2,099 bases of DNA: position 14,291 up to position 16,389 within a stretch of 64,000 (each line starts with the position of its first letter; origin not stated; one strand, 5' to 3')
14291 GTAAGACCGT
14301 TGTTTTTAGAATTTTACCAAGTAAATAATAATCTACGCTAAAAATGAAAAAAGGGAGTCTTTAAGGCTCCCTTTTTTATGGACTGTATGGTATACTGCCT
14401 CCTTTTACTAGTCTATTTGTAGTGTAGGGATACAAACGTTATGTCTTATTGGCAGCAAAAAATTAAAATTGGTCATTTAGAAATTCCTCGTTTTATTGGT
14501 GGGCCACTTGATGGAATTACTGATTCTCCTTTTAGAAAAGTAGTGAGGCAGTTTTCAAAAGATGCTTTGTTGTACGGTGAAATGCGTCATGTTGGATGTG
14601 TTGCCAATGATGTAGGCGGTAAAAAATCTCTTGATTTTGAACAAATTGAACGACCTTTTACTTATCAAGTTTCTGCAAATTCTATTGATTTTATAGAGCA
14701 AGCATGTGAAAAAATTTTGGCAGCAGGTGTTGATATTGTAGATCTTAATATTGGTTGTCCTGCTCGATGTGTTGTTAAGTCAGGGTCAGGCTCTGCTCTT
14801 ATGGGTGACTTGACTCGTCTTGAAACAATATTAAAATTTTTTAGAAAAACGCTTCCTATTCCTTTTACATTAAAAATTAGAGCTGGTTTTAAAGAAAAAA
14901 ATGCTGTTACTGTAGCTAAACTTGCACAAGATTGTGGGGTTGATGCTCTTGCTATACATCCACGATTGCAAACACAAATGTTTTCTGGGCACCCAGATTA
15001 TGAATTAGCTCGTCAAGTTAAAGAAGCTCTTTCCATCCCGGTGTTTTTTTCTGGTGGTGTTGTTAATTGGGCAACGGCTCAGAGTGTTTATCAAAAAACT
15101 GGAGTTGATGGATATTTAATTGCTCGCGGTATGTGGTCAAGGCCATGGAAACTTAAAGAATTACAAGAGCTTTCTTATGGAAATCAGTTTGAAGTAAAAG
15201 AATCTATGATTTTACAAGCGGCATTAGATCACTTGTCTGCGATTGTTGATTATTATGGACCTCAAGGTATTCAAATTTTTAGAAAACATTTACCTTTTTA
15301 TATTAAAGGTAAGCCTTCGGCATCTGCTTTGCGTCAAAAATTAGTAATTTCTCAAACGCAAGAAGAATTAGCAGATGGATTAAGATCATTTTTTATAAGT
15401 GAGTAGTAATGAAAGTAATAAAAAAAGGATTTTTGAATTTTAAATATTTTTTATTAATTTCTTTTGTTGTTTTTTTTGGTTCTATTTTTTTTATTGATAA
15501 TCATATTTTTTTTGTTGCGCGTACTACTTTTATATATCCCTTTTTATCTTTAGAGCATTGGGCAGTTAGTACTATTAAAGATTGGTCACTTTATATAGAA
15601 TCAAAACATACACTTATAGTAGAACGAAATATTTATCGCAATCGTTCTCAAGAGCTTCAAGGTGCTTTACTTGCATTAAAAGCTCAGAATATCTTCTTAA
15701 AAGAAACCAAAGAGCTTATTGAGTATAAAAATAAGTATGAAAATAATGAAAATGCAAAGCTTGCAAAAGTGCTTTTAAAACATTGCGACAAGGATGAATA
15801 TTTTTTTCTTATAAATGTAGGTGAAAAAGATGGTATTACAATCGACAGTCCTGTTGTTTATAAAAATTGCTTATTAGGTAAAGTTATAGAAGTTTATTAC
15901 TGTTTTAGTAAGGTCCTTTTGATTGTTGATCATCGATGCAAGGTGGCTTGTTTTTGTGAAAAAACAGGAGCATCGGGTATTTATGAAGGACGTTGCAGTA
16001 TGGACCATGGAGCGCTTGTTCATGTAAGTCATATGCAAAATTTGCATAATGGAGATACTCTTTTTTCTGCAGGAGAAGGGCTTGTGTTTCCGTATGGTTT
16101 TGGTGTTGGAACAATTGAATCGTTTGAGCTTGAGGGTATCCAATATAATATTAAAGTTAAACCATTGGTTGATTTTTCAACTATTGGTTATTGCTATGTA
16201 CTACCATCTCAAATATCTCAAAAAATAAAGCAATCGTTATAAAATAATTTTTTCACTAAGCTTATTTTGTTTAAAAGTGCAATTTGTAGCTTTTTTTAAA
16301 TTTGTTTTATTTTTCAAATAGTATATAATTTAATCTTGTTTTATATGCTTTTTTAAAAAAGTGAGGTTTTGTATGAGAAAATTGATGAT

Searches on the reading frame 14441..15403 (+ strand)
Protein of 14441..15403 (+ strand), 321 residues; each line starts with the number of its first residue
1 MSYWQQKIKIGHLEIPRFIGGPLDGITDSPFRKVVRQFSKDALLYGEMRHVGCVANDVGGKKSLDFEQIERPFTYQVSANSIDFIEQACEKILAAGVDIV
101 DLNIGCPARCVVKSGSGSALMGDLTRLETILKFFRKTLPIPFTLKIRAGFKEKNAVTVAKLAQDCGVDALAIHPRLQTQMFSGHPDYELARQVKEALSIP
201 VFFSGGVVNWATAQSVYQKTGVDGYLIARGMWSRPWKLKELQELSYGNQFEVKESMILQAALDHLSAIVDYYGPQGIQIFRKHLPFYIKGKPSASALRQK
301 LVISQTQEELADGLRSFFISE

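Call 54: search_protein_families(library=pfam, proteins=[window:14441-15403:+], max_evalue=0.0001)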
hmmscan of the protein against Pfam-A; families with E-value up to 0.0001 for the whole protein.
window:14441-15403:+ (321 aa): 1 family
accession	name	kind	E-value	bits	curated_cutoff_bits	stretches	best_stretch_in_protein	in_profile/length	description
PF01207.24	Dus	-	1.9e-55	188.7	20.4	1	22-311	4-299/311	Dihydrouridine synthase (Dus)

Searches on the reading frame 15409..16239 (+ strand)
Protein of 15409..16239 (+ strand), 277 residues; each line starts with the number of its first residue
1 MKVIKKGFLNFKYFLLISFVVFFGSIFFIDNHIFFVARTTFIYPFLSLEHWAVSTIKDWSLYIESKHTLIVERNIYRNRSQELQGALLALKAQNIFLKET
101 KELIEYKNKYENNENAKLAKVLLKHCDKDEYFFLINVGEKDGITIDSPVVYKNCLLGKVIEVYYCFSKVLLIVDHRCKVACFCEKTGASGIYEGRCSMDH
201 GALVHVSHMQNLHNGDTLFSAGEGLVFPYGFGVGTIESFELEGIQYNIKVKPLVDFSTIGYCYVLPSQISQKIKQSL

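Call 54: search_protein_families(library=pfam, proteins=[window:15409-16239:+], max_evalue=0.0001)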
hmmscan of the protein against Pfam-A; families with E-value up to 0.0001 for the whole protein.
window:15409-16239:+ (277 aa): 1 family
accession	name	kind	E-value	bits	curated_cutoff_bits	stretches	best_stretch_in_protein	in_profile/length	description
PF04085.20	MreC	-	3.2e-27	95.6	28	1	126-265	6-146/147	Rod shape-determining protein MreC, barrel core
